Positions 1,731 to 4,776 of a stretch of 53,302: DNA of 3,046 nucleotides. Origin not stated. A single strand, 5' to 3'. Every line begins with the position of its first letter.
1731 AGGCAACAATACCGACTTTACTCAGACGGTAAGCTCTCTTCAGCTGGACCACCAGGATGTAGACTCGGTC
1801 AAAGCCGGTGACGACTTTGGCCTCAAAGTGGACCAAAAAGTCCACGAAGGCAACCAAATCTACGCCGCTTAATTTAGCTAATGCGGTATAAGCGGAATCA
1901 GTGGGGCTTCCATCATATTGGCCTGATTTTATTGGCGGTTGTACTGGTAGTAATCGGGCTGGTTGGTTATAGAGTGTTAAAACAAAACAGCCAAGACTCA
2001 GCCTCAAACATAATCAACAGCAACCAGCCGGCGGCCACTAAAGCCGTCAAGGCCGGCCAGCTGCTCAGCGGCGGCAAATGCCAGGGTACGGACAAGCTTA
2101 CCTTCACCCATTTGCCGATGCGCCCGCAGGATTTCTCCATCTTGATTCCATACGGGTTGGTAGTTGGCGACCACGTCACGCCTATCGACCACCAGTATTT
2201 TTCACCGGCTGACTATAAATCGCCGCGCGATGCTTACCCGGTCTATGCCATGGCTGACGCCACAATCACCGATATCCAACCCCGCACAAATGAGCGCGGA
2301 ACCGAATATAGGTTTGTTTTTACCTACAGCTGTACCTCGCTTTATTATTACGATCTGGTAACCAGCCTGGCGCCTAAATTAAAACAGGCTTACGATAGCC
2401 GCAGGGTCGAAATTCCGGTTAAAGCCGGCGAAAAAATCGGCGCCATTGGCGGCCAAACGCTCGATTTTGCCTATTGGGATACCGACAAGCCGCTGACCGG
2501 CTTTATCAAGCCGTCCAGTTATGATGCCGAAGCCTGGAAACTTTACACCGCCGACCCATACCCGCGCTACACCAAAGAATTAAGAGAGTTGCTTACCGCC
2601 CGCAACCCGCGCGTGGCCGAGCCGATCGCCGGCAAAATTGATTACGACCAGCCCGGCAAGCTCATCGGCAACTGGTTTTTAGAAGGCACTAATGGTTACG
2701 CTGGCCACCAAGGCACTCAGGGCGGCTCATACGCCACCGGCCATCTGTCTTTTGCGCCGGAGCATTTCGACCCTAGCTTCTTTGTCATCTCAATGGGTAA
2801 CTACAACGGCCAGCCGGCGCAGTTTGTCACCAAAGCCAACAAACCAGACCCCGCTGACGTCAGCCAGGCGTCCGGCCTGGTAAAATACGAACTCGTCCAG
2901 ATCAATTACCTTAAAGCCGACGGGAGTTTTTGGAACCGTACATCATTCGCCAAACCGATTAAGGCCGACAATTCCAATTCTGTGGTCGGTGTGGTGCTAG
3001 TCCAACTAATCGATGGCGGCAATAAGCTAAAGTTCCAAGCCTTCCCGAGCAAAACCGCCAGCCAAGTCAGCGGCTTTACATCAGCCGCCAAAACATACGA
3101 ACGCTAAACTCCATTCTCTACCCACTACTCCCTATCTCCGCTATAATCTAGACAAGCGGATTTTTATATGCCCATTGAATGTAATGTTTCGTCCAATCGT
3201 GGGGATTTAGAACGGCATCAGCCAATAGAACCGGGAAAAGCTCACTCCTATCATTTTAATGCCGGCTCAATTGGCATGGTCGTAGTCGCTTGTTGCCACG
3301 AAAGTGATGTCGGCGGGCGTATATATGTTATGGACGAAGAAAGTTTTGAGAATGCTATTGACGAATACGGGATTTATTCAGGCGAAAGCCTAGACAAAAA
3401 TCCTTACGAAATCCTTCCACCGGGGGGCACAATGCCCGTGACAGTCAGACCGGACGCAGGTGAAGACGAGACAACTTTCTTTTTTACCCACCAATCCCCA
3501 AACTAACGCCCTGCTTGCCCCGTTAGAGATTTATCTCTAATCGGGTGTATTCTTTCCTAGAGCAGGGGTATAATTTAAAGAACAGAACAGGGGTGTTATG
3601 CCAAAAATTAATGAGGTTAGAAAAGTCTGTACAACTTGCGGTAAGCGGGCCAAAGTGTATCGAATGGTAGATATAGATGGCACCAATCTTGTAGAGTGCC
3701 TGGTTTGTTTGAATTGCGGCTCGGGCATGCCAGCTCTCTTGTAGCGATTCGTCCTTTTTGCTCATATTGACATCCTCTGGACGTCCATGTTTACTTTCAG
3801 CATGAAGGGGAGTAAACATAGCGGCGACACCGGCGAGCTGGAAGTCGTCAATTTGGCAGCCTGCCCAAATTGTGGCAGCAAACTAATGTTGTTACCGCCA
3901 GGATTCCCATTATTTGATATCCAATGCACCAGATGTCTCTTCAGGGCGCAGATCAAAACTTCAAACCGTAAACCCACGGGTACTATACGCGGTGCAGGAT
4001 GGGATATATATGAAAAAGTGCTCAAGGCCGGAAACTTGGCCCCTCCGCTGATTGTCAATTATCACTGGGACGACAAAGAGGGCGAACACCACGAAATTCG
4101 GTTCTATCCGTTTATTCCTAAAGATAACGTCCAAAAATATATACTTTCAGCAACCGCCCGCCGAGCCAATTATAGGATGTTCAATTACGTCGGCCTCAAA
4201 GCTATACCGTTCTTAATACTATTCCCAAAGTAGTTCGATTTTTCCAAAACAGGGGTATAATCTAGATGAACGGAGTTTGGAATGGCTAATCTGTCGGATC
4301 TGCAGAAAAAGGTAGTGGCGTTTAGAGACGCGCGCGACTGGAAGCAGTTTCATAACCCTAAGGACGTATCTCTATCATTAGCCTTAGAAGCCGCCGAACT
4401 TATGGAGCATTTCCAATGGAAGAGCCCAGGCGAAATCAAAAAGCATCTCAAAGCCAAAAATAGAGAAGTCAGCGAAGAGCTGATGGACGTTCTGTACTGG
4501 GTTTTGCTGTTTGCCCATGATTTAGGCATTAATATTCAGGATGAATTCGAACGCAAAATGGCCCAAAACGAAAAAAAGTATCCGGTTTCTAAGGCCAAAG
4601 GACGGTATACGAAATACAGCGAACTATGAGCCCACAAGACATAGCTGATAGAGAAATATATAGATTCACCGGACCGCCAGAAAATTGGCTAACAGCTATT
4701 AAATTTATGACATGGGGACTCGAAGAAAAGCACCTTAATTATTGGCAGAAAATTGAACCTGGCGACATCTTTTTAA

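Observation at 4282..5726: Coupled MazG-like pyrophosphohydrolase and EVE/PUA-like reader fused to a PD-(D/E)xK nuclease: candidate two-layer defence against base-modified DNA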

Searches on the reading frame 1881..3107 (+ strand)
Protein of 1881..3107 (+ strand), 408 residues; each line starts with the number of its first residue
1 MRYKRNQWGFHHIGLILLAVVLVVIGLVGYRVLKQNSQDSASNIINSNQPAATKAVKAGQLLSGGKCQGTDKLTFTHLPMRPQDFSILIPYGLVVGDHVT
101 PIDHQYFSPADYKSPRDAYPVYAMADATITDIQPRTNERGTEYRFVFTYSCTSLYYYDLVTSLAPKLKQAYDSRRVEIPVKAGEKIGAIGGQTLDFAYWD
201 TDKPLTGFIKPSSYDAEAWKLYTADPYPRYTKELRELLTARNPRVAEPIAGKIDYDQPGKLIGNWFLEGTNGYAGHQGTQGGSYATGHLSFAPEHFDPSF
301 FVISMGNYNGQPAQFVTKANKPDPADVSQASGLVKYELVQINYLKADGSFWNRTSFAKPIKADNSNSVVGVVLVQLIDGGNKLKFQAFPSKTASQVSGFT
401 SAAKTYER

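Call 91: search_protein_families(library=pfam, proteins=[window:1881-3104:+], max_evalue=0.001)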
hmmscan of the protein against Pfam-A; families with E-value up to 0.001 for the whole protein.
window:1881-3104:+ (408 aa): 0 families

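Call 94: find_encoding_contigs(protein=window:1881-3107:+, flank=8000, max_places=6)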
Protein window:1881-3107:+ (408 aa): 1 contig read that carries it; 1 place shown.
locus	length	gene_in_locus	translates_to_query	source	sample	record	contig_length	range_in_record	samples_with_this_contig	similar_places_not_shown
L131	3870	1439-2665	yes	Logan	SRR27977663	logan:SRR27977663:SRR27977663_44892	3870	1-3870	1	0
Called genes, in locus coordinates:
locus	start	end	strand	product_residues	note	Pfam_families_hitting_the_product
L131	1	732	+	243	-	?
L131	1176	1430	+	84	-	PF03144:GTP_EFTU_D2 (weak)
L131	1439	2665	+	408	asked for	-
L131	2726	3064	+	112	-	-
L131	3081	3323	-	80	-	-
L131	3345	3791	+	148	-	PF06044:DpnI (weak)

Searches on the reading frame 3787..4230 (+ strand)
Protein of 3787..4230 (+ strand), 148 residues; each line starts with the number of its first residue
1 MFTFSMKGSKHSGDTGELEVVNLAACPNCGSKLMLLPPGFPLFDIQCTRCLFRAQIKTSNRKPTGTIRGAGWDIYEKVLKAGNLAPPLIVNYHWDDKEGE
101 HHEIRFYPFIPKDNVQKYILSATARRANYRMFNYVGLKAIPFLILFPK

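Call 3: search_protein_families(library=pfam, proteins=[window:3787-4230:+], max_evalue=1)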
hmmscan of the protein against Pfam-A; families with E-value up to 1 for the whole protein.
window:3787-4230:+ (148 aa): 3 families
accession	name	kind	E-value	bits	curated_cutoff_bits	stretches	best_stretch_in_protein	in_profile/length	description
PF06044.18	DpnI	-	2.7e-07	30.9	26.7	1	24-141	32-151/183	Dam-replacing family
PF23903.1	Phage_zn_bind_2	-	0.017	15.4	27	0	25-34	33-42/44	Phage zinc binding domain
PF10071.14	DUF2310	-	0.061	13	25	1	25-52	220-247/255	Zn-ribbon-containing, possibly nucleic-acid-binding protein (DUF2310)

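Call 4: search_protein_families(library=padloc, proteins=[window:3787-4230:+], max_evalue=1)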
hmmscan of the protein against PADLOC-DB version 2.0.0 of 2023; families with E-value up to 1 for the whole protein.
window:3787-4230:+ (148 aa): 1 family
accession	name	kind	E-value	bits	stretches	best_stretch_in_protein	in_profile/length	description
PDLC03207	mREase_II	-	0.00087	16.7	1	24-140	32-149/256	Type II methyl-directed restriction enzyme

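Call 5: search_protein_families(library=ncbifam, proteins=[window:3787-4230:+], max_evalue=1)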
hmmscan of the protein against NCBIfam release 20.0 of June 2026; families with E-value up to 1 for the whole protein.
window:3787-4230:+ (148 aa): 2 families
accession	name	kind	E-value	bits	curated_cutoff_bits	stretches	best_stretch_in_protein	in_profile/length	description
NF011482.0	PRK14892.1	equivalog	0.058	13.3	109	1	23-58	21-56/101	putative transcription elongation factor Elf1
TIGR02605.1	CxxC_CxxC_SSSS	subfamily_domain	0.13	12.4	31.3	0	23-32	26-36/52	FmdB family zinc ribbon protein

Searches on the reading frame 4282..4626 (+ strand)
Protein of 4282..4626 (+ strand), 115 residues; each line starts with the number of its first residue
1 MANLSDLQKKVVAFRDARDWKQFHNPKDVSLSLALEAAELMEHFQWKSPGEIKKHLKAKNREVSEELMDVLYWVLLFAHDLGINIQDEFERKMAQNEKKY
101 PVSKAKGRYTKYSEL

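Call 3: search_protein_families(library=pfam, proteins=[window:4282-4626:+], max_evalue=1)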
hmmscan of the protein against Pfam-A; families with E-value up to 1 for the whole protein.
window:4282-4626:+ (115 aa): 4 families
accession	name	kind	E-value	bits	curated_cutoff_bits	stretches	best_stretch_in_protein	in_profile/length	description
PF12643.12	MazG-like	-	4.4e-18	65.7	27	1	32-115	2-85/85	MazG-like family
PF03819.22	MazG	-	0.00023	21.8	22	1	33-101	10-71/74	MazG nucleotide pyrophosphohydrolase domain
PF08761.16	dUTPase_2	-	0.00036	21.3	22.9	1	22-95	24-96/162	dUTPase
PF01503.22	PRA-PH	-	0.028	15.3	21.3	1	59-90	49-80/86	Phosphoribosyl-ATP pyrophosphohydrolase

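Call 4: search_protein_families(library=padloc, proteins=[window:4282-4626:+], max_evalue=1)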
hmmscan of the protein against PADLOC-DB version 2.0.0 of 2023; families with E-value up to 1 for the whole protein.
window:4282-4626:+ (115 aa): 0 families

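Call 5: search_protein_families(library=ncbifam, proteins=[window:4282-4626:+], max_evalue=1)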
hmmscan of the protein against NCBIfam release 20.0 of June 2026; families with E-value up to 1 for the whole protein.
window:4282-4626:+ (115 aa): 3 families
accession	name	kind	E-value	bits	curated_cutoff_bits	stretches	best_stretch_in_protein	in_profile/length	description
NF049964.1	dUTPaseEpsil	equivalog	0.0038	16.6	300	1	33-78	43-86/230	dUTPase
TIGR03188.1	histidine_hisI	equivalog_domain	0.014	15.6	42.7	1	57-87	49-79/84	phosphoribosyl-ATP diphosphatase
TIGR03071.1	couple_hipA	domain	0.086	13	27.8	1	4-43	14-53/101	HipA N-terminal domain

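Call 8: search_solved_structures(query=window:4282-4626:+, max_evalue=0.01, show_alignments=2)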
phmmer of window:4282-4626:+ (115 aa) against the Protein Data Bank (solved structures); distinct sequences matched with E-value up to 0.01: 11.
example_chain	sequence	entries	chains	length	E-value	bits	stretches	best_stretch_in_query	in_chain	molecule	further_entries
4qgp_A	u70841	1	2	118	8.3e-19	70.9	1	11-104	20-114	pyrophosphatase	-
2a3q_A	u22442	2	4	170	1.2e-15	60.7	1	4-115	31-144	hypothetical protein | Protein RS21-C6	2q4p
6sqw_A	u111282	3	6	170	1.2e-15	60.6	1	4-115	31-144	dCTP pyrophosphatase 1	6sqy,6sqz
7mu5_A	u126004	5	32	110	2e-12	50.3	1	4-101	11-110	dCTP pyrophosphatase 1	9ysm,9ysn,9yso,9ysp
2oie_A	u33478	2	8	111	4.5e-11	46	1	4-92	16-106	RS21-C6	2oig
4dk4_A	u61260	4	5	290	7.8e-06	29.1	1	4-78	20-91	Deoxyuridine triphosphatase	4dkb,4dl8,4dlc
4dk2_A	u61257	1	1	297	8.2e-06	29.1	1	4-78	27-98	Deoxyuridine triphosphatase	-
1ogk_A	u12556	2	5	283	0.0004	23.6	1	4-75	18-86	DEOXYURIDINE TRIPHOSPHATASE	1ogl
2q73_A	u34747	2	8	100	0.00046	23.4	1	31-100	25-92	Hypothetical protein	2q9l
2q5z_A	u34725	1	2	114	0.0014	21.9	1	31-100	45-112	Hypothetical protein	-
5ie9_A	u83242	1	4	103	0.0019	21.4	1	4-87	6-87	Nucleotide pyrophosphohydrolase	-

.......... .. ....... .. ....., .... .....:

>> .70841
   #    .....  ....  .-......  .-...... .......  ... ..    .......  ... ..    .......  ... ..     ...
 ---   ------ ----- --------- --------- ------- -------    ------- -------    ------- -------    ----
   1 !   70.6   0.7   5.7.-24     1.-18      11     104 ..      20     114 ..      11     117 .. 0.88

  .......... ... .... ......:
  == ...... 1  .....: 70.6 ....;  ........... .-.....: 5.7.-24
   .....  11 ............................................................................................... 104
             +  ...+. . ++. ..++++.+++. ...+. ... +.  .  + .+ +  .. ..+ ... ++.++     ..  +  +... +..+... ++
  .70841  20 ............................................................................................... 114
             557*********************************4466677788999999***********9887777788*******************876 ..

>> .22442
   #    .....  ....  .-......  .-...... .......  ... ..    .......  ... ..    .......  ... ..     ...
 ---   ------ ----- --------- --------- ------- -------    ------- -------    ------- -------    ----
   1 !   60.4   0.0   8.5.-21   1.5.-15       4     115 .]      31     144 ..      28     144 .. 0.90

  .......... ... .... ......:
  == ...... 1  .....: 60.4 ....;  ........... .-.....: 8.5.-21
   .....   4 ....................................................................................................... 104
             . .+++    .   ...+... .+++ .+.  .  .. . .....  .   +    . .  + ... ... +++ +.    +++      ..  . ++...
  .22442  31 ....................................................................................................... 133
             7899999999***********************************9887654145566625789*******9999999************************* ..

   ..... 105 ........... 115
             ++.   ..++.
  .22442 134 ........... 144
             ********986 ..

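Call 44: find_related_loci(query=A3, collection=metagenome_contigs, flank=3000)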
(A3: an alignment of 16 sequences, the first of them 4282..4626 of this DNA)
Query A3 (115 aa) in metagenome_contigs; peptide patterns used: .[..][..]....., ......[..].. (x = any residue, [..] = any of these).
600 stretches matched a pattern (row limit reached: there are more); 594 encode a relative of the query (tblastn E <= 1e-3); the best 80 are kept; 80 distinct loci.
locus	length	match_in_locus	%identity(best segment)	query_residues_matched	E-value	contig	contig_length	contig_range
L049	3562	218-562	70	1-115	1e-53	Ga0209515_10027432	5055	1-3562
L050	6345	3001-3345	64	1-115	5e-49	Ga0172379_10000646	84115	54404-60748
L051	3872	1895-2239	64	1-115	4e-48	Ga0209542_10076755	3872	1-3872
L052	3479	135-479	61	1-115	5e-48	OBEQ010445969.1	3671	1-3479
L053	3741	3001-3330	64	6-115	1e-47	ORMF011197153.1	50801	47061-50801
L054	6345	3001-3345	60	1-115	4e-47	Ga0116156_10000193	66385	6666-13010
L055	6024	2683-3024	60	2-115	3e-47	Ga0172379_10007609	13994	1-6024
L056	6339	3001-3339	60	3-115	8e-47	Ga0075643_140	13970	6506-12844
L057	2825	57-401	57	1-115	8e-47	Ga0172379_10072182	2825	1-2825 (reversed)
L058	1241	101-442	60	2-115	4e-48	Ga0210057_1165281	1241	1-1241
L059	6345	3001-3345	59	1-115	3e-46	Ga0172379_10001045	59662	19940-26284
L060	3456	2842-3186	62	2-115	4e-46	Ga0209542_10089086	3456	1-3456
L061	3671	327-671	56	1-115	1e-44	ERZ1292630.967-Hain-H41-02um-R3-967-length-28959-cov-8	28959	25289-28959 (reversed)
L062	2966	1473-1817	57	1-115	8e-45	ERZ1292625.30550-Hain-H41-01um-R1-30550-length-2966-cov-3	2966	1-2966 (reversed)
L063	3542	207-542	60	4-115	1e-44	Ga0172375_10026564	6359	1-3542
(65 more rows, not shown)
